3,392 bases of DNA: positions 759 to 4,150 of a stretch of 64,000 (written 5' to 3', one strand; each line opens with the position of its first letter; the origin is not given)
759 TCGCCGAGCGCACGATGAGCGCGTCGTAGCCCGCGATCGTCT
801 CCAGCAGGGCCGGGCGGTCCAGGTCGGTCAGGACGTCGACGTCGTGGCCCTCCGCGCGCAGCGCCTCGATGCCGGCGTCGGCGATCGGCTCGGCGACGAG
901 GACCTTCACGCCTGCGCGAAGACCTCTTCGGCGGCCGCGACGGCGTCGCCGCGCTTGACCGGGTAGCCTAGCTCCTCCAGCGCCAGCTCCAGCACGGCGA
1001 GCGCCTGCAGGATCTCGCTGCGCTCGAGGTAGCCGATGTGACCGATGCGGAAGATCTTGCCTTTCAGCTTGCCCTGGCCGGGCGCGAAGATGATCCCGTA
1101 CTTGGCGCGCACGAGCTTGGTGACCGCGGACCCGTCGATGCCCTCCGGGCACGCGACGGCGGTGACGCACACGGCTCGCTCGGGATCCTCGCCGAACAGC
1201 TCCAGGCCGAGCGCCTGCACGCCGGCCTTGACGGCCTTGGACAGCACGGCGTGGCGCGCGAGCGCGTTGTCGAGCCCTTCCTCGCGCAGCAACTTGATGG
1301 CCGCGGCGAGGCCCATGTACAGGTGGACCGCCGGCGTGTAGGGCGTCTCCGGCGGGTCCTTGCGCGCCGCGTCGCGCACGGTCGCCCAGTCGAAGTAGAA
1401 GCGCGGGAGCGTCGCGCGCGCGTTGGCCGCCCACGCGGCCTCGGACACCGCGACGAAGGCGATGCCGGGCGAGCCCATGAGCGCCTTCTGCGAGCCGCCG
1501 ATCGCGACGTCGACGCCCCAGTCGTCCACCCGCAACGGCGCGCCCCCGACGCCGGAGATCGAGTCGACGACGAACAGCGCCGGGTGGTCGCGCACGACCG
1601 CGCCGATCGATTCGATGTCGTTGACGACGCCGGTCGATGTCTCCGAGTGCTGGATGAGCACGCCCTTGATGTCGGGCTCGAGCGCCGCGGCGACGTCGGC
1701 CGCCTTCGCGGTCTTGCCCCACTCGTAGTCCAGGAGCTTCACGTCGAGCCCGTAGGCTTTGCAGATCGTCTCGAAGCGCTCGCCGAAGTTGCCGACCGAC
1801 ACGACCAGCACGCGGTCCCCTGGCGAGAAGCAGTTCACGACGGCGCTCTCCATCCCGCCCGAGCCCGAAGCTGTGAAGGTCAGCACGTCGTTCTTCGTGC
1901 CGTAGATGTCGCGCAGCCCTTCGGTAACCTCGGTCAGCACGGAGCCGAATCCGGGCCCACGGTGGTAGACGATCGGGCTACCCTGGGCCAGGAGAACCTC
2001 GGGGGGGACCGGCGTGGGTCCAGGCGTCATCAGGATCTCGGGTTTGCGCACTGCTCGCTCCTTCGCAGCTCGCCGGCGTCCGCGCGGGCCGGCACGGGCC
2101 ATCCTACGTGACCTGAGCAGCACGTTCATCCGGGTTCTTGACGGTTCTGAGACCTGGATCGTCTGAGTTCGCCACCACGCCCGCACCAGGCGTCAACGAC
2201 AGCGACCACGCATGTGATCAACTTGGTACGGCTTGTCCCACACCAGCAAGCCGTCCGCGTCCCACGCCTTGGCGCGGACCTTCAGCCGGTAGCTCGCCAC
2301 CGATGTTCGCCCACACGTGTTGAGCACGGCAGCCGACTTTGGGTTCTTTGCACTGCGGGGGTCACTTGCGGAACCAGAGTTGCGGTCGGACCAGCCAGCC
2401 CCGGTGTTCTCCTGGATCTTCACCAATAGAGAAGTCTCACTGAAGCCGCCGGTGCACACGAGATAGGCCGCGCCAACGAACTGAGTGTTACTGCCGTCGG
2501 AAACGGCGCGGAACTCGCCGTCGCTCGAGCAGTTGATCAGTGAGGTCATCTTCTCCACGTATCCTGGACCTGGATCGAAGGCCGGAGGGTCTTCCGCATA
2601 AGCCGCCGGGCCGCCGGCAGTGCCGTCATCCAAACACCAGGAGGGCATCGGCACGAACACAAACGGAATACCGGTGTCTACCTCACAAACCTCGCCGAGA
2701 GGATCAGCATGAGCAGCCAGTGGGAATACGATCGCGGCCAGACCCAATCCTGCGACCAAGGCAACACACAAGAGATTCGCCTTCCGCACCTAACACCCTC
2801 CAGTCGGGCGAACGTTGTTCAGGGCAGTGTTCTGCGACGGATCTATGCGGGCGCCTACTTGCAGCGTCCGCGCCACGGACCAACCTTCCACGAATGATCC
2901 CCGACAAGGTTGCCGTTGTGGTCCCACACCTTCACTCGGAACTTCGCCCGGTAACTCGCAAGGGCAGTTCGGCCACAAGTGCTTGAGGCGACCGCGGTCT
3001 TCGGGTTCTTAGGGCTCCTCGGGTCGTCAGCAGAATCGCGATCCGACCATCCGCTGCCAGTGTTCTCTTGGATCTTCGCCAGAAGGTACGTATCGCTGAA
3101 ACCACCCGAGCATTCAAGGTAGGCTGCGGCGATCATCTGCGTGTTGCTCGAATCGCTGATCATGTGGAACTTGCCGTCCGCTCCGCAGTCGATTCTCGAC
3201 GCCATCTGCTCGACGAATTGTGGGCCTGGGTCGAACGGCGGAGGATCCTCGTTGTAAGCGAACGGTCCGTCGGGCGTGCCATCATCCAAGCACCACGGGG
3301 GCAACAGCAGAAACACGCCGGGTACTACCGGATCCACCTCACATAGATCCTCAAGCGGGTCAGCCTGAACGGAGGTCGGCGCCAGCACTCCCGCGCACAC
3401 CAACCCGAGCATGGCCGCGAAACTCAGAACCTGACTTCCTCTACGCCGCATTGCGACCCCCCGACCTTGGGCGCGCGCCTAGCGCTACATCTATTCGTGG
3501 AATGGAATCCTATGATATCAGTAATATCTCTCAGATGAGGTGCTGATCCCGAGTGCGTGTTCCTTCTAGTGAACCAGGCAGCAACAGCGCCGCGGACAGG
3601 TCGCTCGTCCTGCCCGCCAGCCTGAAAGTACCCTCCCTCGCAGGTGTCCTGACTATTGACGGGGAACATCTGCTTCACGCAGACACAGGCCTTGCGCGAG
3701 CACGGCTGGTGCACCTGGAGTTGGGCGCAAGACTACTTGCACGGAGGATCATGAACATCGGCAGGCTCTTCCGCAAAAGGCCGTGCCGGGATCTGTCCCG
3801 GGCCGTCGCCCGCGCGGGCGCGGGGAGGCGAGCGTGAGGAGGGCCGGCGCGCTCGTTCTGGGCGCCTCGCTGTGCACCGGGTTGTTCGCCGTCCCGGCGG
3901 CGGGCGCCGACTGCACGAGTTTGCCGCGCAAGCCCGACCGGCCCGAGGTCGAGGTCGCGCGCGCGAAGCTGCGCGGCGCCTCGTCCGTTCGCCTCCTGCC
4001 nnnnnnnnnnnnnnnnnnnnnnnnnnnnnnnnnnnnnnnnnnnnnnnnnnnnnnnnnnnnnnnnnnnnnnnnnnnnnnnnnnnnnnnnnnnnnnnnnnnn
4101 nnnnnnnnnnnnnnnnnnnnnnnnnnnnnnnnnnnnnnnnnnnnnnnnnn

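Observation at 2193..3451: Tandem duplicated 198-aa secreted proteins of an unrecognised family next to an AT-rich promoter island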

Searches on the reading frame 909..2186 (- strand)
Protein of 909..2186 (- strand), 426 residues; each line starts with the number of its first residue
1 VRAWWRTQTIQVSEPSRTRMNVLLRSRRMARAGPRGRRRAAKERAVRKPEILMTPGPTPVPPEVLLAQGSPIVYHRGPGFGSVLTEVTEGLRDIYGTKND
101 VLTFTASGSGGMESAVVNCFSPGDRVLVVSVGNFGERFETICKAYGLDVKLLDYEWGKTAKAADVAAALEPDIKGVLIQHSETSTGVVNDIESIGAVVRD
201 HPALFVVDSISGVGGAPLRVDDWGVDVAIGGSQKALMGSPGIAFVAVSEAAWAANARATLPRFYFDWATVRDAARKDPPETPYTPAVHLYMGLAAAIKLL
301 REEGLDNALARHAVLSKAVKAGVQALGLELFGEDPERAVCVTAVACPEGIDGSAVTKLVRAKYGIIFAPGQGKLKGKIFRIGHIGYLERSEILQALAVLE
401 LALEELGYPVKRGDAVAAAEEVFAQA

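Call 6: search_protein_families(library=ncbifam, proteins=[window:909-2186:-], max_evalue=0.01)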
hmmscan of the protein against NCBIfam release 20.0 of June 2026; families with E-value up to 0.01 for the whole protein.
window:909-2186:- (426 aa): 37 families (the best 25 are shown)
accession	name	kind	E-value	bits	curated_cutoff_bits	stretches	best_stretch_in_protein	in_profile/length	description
NF045640.1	AspGlyoxATaseBhcA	equivalog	5e-104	348.3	650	1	52-425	7-386/395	L-aspartate--glyoxylate aminotransferase BhcA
NF046070.1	PyrdoxPyrvTramin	equivalog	8.6e-65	219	600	1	47-404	3-365/369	pyridoxamine--pyruvate transaminase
TIGR03301.1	PhnW-AepZ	equivalog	2.2e-56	191.7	360.8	1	51-400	1-352/355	2-aminoethylphosphonate aminotransferase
NF010006.0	PRK13479.1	equivalog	5.4e-38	131.1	296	1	50-405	6-363/369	2-aminoethylphosphonate--pyruvate transaminase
TIGR02326.1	transamin_PhnW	equivalog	2.8e-37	128.7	400.8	1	80-403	33-360/363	2-aminoethylphosphonate--pyruvate transaminase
TIGR01977.1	am_tr_V_EF2568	hypoth_equivalog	2.7e-13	49.7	377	1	83-250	45-215/376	cysteine desulfurase family protein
TIGR01366.1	serC_3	equivalog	3e-13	49.7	401.65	1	75-392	34-347/361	phosphoserine transaminase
TIGR04343.1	egtE_PLP_lyase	equivalog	3.3e-12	45.9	400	1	91-366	63-330/370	ergothioneine biosynthesis PLP-dependent enzyme EgtE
NF040779.1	Sec_lyase_SclA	exception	1.3e-10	40.8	525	1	101-367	63-331/378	selenocysteine lyase SclA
TIGR01979.1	sufS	subfamily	7.5e-09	34.9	475.1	1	138-339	125-330/403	SufS family cysteine desulfurase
NF002806.0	PRK02948.1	subfamily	3.3e-08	32.9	304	1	141-246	107-211/381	IscS subfamily cysteine desulfurase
TIGR03402.1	FeS_nifS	equivalog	1.1e-07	30.9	530.75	1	77-243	37-206/379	cysteine desulfurase NifS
NF004626.0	PRK05967.1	equivalog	1.6e-07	30.2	649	1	106-252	86-230/395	cystathionine beta-lyase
TIGR03235.1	DNA_S_dndA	equivalog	1.7e-07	30.9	480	1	145-361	111-314/353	cysteine desulfurase DndA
NF010611.0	PRK14012.1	equivalog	2.2e-07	30.2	548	1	146-243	120-216/406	IscS subfamily cysteine desulfurase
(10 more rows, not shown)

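Call 22: search_protein_families(library=pfam, proteins=[window:909-2186:-], max_evalue=0.001)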
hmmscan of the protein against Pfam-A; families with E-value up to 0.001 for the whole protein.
window:909-2186:- (426 aa): 3 families
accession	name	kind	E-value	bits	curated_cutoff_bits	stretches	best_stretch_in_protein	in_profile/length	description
PF00266.25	Aminotran_5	-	4e-30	105.4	21.5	1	73-370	34-338/371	Aminotransferase class-V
PF01053.26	Cys_Met_Meta_PP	-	5.7e-07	28.9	27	1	103-239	71-203/381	Cys/Met metabolism PLP-dependent enzyme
PF00155.27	Aminotran_1_2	-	2.6e-06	27.3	19.7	1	85-266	45-251/361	Aminotransferase class I and II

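Call 28: find_related_loci(query=window:909-2051:-, collection=genome_contigs, flank=8000)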
Query window:909-2051:- (381 aa) in genome_contigs; peptide patterns used: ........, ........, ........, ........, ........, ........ (x = any residue, [..] = any of these).
201 stretches matched a pattern; 77 encode a relative of the query (tblastn E <= 1e-3); 77 distinct loci.
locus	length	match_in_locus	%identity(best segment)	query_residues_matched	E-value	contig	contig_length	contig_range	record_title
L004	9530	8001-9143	84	1-381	0e+0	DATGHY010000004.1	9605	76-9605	MAG TPA_asm: Actinomycetota bacterium isolate SMAG_U9793 k141_140894, whole genome shotgun sequence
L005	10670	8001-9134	85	1-378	0e+0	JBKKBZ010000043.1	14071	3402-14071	MAG: Actinomycetota bacterium isolate swi_bin.382 S1Ck127_7490200_flag_0_multi_17.0000_len_14071, whole genome shotgun s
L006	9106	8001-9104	80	1-368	0e+0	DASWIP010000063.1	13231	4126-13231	MAG TPA_asm: Actinomycetota bacterium isolate SMAG_U2872 k141_1638024, whole genome shotgun sequence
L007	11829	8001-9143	81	1-381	0e+0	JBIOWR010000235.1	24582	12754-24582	MAG: Actinomycetota bacterium isolate MAG077 k127_4067829, whole genome shotgun sequence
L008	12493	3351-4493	73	1-381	0e+0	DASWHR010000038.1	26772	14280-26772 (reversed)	MAG TPA_asm: Actinomycetota bacterium isolate SMAG_U2847 k141_2675014, whole genome shotgun sequence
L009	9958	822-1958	61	3-380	7e-152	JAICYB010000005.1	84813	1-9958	MAG: Actinomycetes bacterium isolate LS_FP_2_bin.162 k141_3459601_length_84813_cov_11.0000, whole genome shotgun sequenc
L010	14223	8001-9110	56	1-368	9e-140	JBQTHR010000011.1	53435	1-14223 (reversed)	MAG: Actinomycetota bacterium isolate SAR248 c_000000207775, whole genome shotgun sequence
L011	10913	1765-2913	43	1-380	9e-99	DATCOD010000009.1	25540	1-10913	MAG TPA_asm: Candidatus Limnocylindria bacterium isolate SMAG_U7192 k141_130709, whole genome shotgun sequence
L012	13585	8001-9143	80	1-381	0e+0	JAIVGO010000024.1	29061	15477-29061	MAG: Actinomycetota bacterium isolate MAG113 MTG113_541, whole genome shotgun sequence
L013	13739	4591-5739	41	1-380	9e-98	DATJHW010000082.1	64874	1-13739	MAG TPA_asm: Candidatus Saccharimonadales bacterium isolate SMAG_U15522 k141_10606763, whole genome shotgun sequence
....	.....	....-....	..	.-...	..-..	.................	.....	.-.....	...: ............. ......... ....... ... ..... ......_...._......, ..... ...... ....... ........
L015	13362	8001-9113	44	1-368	1e-90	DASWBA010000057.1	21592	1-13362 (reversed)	MAG TPA_asm: Candidatus Dormiibacterota bacterium isolate SMAG_U2670 k141_15896, whole genome shotgun sequence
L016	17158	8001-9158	43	1-380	4e-90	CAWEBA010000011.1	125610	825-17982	MAG: uncultured Acidobacteriaceae bacterium isolate MFD04463.bin.2.220 genome assembly, contig: contig_43330, whole geno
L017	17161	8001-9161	41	1-381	2e-89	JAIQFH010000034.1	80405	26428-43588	MAG: Terriglobia bacterium isolate SRVP_4 SR-VP_26_10_2019_C_20cm_scaffold_619, whole genome shotgun sequence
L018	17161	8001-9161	41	1-381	5e-89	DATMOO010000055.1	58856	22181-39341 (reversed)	MAG TPA_asm: Candidatus Sulfotelmatobacter sp. isolate SMAG_U12878 k141_2748698, whole genome shotgun sequence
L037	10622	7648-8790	73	1-381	0e+0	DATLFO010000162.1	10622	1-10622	MAG TPA_asm: Actinomycetota bacterium isolate SMAG_U13590 k141_141557, whole genome shotgun sequence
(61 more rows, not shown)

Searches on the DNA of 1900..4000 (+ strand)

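Call 44: search_rna_families(source=window, start=1900, end=4000, threshold=evalue, max_evalue=1)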
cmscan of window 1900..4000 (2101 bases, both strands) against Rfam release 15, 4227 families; matches with E-value up to 1: 2.
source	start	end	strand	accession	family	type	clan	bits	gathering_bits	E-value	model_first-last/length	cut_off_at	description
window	2350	2479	+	RF02692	BTH_s39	Gene; sRNA;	-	17.1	77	0.92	1-130/130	no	Burkholderia sRNA 39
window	3401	3494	-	RF00195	RsmY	Gene; sRNA;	CL00106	15.1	57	0.94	1-121/121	no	RsmY RNA family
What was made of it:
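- Tried and rejected: The Rfam scan of 1900-4000 gave only sub-threshold noise (call 44).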

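Call 50: search_dna_similar(query=window:2052-3833:+, collection=plasmids, mode=distant, max_evalue=0.01)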
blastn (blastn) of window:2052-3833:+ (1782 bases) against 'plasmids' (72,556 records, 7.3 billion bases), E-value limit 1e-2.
No match.

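Call 51: search_dna_similar(query=window:2052-3833:+, collection=phages, mode=distant, max_evalue=0.01)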
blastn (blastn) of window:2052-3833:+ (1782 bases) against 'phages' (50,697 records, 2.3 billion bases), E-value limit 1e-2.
No match.

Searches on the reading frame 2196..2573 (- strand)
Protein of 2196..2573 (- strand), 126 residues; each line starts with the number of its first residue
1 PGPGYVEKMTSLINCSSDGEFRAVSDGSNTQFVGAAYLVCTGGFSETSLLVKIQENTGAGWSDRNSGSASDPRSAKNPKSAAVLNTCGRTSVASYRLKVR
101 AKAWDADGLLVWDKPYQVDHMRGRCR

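Call 49: predict_structure(alignment_id=A3)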
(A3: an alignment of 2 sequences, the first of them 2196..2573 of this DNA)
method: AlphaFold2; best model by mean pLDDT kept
length: 126 residues; sequences in the alignment: 2
mean_pLDDT: 38.3   pTM: 0.37
mean pLDDT of the five models: 38.3, 34.5, 33.4, 32.1, 30.8
residues with pLDDT >= 90: 0; 70-90: 0; 50-70: 16; < 50: 110
segments of 3 or more residues with pLDDT < 50: 1-53, 58-61, 63-98, 105-109, 118-126
pLDDT, mean of each block of 10 residues (from residue 1): 25 34 35 38 30 46 43 38 32 41 49 51 33
secondary structure, 60 per line:
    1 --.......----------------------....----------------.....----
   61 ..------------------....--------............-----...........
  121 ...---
elements in order: H3-9 E32-35 E52-56 E81-84 E93-104 E110-123

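Call 57: fold_search(model_id=the predicted structure, library=pdb)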
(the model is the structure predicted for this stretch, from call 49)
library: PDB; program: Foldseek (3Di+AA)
matches with E <= 10: 348; with E <= 0.001: 0
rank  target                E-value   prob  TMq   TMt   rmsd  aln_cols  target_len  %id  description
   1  6qx4_B                8.7e-01  0.15  0.28  0.10   6.9       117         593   11  Structure of the Bacillus anthracis Sap S-layer assembly domain (released 2019-07-31)
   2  6vfw_D                9.8e-01  0.06  0.21  0.10  10.8       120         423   15  Crystal structure of human delta protocadherin 10 EC1-EC4 (released 2020-03-11)
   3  2uve_B                1.6e+00  0.13  0.35  0.12   8.0       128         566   13  Structure of Yersinia enterocolitica Family 28 Exopolygalacturonase (released 2007-05-08)
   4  8tx1                  1.6e+00  0.12  0.33  0.04  10.1       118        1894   10  Characterization of the Chlamydomonas Flagellar Mastigoneme Filament Structure at 3.6A (released 2023-10-25)
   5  7zn4_b                1.7e+00  0.15  0.37  0.23  11.1       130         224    8  Tail tip of siphophage T5 : bent fibre after interaction with its bacterial receptor FhuA (released 2023-02-08)
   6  5eq4_B                1.7e+00  0.12  0.26  0.18   7.8        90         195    9  Crystal structure of the SrpA adhesin R347E mutant from Streptococcus sanguinis (released 2016-01-27)
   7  5jip_B                1.8e+00  0.13  0.31  0.15   7.1       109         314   12  Crystal structure of the Clostridium perfringens spore cortex lytic enzyme SleM (released 2016-08-10)
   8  1x5x_MODEL_1_A        1.9e+00  0.15  0.35  0.39   8.4       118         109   12  Solution structure of the fibronectin type-III domain of human fibronectin type III domain containing protein  (released 2005-11-17)
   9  6tqd_F                1.9e+00  0.10  0.32  0.23   7.2       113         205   19  D00-D0 domain of Intimin (released 2021-01-13)
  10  2w91                  2.1e+00  0.21  0.39  0.10   6.7       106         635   13  Structure of a Streptococcus pneumoniae family 85 glycoside hydrolase, Endo-D. (released 2009-01-27)
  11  6gf6_B                2.3e+00  0.06  0.23  0.26  13.5       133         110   10  Molecular basis of egg coat filament cross-linking: high-resolution structure of the partially deglycosylated ZP1 ZP-N (released 2019-06-19)
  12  8hqz_A                2.4e+00  0.10  0.32  0.07   7.5       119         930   11  Baseplate of DT57C bacteriophage in the full state (released 2023-12-13)
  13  9g93_A                2.4e+00  0.07  0.29  0.10   8.3       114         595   15  CryoET structure of the in vitro grown Bacillus anthracis Sap S-layer (released 2024-12-18)
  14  1nch_B                2.4e+00  0.06  0.22  0.26   7.9        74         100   22  STRUCTURAL BASIS OF CELL-CELL ADHESION BY CADHERINS (released 1995-07-10)
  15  9zn5_B                2.4e+00  0.04  0.22  0.06  10.4       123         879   12  Hybrid model of a dimer of BrxC-BrxB fusion complexed with PglZ from the Acinetobacter BREX system (released 2026-04-08)
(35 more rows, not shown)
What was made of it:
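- The fold search returned nothing with E <= 0.001, the best being E = 0.87 (call 57).
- Tried and rejected: Foldseek against PDB with the core model gave a best E of 0.87 and probability 0.15, which is meaningless (call 57).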

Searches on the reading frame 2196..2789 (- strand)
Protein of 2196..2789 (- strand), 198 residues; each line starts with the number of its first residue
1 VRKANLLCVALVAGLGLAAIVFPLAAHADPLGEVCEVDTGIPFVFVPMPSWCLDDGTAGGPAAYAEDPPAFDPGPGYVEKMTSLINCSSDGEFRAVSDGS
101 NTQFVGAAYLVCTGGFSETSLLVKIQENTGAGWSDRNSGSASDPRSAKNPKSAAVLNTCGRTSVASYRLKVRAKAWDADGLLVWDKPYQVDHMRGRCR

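Call 5: search_protein_families(library=pfam, proteins=[window:2196-2789:-], max_evalue=10)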
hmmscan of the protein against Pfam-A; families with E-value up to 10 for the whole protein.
window:2196-2789:- (198 aa): 0 families

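Call 6: search_protein_families(library=ncbifam, proteins=[window:2196-2789:-], max_evalue=0.01)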
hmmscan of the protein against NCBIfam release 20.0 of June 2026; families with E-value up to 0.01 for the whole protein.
window:2196-2789:- (198 aa): 0 families

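Call 24: list_cluster_members(proteins=[P0001, window:2196-2789:-, window:2858-3451:-])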
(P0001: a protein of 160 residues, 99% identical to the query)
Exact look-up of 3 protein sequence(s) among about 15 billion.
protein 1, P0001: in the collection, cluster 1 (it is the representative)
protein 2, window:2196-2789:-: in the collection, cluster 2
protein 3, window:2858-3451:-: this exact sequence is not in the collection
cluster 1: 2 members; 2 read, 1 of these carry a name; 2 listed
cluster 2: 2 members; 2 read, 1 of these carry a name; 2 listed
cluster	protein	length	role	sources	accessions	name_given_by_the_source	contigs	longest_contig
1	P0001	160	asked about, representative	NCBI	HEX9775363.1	MAG TPA: hypothetical protein VGB83_07270 [Actinomycetota bacterium]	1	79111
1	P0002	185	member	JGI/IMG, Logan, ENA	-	-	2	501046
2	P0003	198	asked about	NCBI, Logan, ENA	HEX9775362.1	MAG TPA: hypothetical protein VGB83_07265 [Actinomycetota bacterium]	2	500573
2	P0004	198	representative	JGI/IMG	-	-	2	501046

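Call 26: find_encoding_contigs(protein=window:2196-2789:-, flank=10000, max_places=6)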
Protein window:2196-2789:- (198 aa): 3 contigs read that carry it; 3 places shown.
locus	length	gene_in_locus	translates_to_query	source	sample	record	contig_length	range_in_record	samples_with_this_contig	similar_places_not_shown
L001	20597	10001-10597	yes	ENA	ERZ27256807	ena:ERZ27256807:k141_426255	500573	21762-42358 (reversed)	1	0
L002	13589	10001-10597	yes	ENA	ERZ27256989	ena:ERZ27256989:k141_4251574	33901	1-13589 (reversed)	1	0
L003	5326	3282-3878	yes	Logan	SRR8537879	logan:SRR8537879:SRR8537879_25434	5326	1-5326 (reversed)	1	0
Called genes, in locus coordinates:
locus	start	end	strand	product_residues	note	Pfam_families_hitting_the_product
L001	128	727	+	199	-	PF00857:Isochorismatase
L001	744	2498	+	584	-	PF02776:TPP_enzyme_N, PF00205:TPP_enzyme_M, PF02775:TPP_enzyme_C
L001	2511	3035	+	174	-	PF01842:ACT, PF13291:ACT_4 (weak), PF22629:ACT_AHAS_ss, PF13710:ACT_5, PF10369:ALS_ss_C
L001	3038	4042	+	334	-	PF03807:F420_oxidored (faint), PF07991:KARI_N, PF01450:KARI_C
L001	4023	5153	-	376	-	PF00149:Metallophos (weak)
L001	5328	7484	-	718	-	PF00004:AAA, PF17862:AAA_lid_3, PF01434:Peptidase_M41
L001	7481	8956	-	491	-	-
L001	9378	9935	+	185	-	-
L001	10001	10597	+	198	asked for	-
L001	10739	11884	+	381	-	PF00266:Aminotran_5, PF00155:Aminotran_1_2 (weak), PF01053:Cys_Met_Meta_PP (weak)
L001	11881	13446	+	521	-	PF00389:2-Hacid_dh, PF02826:2-Hacid_dh_C, PF22629:ACT_AHAS_ss (faint), PF19304:PGDH_inter, PF01842:ACT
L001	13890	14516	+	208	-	-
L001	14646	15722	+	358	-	PF13676:TIR_2 (faint)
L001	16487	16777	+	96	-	PF15731:MqsA_antitoxin, PF13560:HTH_31, PF01381:HTH_3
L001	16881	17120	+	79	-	-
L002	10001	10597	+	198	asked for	-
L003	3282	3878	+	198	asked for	-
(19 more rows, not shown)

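Call 30: search_protein_families(library=phrogs, proteins=[window:2196-2789:-], max_evalue=10)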
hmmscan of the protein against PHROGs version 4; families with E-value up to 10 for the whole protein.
window:2196-2789:- (198 aa): 0 families

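Call 31: search_protein_families(library=padloc, proteins=[window:2196-2789:-], max_evalue=10)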
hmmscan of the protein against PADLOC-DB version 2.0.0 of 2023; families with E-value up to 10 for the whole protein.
window:2196-2789:- (198 aa): 0 families
